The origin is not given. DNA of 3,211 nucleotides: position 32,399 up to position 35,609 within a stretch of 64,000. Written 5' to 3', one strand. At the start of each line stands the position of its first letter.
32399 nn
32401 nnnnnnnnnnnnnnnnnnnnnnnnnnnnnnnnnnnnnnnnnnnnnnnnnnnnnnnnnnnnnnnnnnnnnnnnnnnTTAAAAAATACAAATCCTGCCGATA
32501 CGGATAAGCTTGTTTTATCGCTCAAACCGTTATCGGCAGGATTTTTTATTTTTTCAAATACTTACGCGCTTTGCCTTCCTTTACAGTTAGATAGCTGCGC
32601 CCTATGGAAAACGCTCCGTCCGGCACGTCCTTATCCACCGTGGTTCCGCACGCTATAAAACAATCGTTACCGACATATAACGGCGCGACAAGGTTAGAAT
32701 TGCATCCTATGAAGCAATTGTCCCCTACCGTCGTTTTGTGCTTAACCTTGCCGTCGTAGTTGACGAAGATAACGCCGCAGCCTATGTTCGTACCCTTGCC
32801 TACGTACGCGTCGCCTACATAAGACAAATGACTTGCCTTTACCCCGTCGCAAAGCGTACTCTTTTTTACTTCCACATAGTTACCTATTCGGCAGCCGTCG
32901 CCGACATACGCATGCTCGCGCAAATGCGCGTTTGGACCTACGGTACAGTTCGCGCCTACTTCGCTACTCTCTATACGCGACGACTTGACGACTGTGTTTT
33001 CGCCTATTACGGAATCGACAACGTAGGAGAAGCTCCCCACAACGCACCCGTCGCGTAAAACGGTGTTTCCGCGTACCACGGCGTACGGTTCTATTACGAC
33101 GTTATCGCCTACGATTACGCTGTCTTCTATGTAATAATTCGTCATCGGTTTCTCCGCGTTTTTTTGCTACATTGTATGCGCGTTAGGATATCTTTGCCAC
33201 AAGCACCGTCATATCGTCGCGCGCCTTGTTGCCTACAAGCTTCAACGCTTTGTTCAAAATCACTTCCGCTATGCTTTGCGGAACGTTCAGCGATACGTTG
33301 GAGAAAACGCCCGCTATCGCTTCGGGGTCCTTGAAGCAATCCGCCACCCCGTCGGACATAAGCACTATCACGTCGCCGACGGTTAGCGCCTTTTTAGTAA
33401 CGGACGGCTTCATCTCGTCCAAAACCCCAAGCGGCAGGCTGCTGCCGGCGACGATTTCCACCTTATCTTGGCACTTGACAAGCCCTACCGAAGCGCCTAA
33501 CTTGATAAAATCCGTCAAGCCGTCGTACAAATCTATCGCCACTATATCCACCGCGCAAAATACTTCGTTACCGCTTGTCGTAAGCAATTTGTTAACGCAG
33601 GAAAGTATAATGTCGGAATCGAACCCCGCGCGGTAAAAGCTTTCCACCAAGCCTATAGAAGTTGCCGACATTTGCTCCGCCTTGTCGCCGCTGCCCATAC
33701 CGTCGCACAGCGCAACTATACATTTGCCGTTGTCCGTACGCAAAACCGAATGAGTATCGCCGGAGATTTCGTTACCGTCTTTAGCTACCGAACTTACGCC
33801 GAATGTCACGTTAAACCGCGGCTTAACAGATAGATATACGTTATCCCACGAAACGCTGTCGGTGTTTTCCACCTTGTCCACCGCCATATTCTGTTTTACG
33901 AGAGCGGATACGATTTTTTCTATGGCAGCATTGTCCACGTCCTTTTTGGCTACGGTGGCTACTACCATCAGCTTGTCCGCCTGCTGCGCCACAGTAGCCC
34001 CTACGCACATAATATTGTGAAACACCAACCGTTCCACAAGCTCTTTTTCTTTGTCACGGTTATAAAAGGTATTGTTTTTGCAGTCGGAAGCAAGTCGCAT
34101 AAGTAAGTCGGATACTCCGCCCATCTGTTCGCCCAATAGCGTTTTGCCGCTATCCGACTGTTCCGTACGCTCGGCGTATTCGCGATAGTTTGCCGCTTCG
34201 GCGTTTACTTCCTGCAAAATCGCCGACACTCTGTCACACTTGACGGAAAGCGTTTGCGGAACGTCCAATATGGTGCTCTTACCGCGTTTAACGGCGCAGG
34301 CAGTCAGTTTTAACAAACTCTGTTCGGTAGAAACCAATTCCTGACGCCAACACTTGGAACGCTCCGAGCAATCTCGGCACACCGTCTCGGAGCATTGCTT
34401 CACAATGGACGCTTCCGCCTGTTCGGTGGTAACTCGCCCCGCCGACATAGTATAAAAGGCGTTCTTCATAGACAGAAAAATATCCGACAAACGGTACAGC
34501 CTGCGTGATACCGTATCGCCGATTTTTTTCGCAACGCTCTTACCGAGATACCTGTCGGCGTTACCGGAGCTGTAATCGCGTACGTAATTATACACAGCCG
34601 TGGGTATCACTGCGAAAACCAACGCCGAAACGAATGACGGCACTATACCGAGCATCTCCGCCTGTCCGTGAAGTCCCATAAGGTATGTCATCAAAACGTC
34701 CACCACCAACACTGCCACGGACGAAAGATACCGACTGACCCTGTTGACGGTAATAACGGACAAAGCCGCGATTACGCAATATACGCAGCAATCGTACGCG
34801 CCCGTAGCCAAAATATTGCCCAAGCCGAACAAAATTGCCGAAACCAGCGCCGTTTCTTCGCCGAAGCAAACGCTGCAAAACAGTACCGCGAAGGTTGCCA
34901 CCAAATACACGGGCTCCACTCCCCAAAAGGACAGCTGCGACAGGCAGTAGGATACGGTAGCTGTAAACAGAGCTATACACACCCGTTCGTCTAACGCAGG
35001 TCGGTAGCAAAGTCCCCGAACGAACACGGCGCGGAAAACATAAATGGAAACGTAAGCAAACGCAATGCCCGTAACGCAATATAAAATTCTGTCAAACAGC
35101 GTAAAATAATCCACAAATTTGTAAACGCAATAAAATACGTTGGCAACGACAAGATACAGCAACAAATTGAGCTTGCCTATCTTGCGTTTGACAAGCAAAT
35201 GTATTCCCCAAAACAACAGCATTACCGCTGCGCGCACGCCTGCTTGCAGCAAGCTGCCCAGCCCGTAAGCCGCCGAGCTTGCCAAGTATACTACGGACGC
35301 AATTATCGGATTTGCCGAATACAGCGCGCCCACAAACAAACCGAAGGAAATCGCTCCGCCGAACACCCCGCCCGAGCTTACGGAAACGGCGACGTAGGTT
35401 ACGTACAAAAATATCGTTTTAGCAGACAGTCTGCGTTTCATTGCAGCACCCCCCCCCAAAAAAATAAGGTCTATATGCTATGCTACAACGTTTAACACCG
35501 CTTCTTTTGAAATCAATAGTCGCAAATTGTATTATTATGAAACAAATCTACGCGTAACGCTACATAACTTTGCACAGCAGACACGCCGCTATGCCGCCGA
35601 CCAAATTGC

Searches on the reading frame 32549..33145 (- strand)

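Call 92: search_protein_families(library=pfam, proteins=[window:32549-33145:-], max_evalue=0.00001)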
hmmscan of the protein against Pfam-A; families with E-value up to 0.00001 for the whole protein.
window:32549-33145:- (199 aa): 4 families
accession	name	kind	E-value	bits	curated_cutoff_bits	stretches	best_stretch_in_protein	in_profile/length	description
PF00132.30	Hexapep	-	6.8e-29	98.8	27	3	61-94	2-35/36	Bacterial transferase hexapeptide (six repeats)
PF25084.1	LbH_EIF2B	-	1.2e-15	57.8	54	1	44-120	21-98/105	EIF2B subunit epsilon LbH domain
PF14602.12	Hexapep_2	-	8.2e-07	29.1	27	0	138-172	2-34/34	Hexapeptide repeat of succinyl-transferase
PF25087.1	GMPPB_C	-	5.9e-06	26.4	39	0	60-122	10-66/110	GMPPB C-terminal domain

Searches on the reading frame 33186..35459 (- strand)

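Call 92: search_protein_families(library=pfam, proteins=[window:33186-35459:-], max_evalue=0.00001)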
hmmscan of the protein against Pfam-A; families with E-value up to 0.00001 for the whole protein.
window:33186-35459:- (758 aa): 2 families
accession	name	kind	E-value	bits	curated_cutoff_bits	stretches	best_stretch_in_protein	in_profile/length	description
PF19732.4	SpoIIE_N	-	6.6e-27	94.8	27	1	52-563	80-603/605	Stage II sporulation protein E N-terminal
PF07228.17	SpoIIE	-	2.1e-25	90.3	25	1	577-757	2-191/192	Stage II sporulation protein E (SpoIIE)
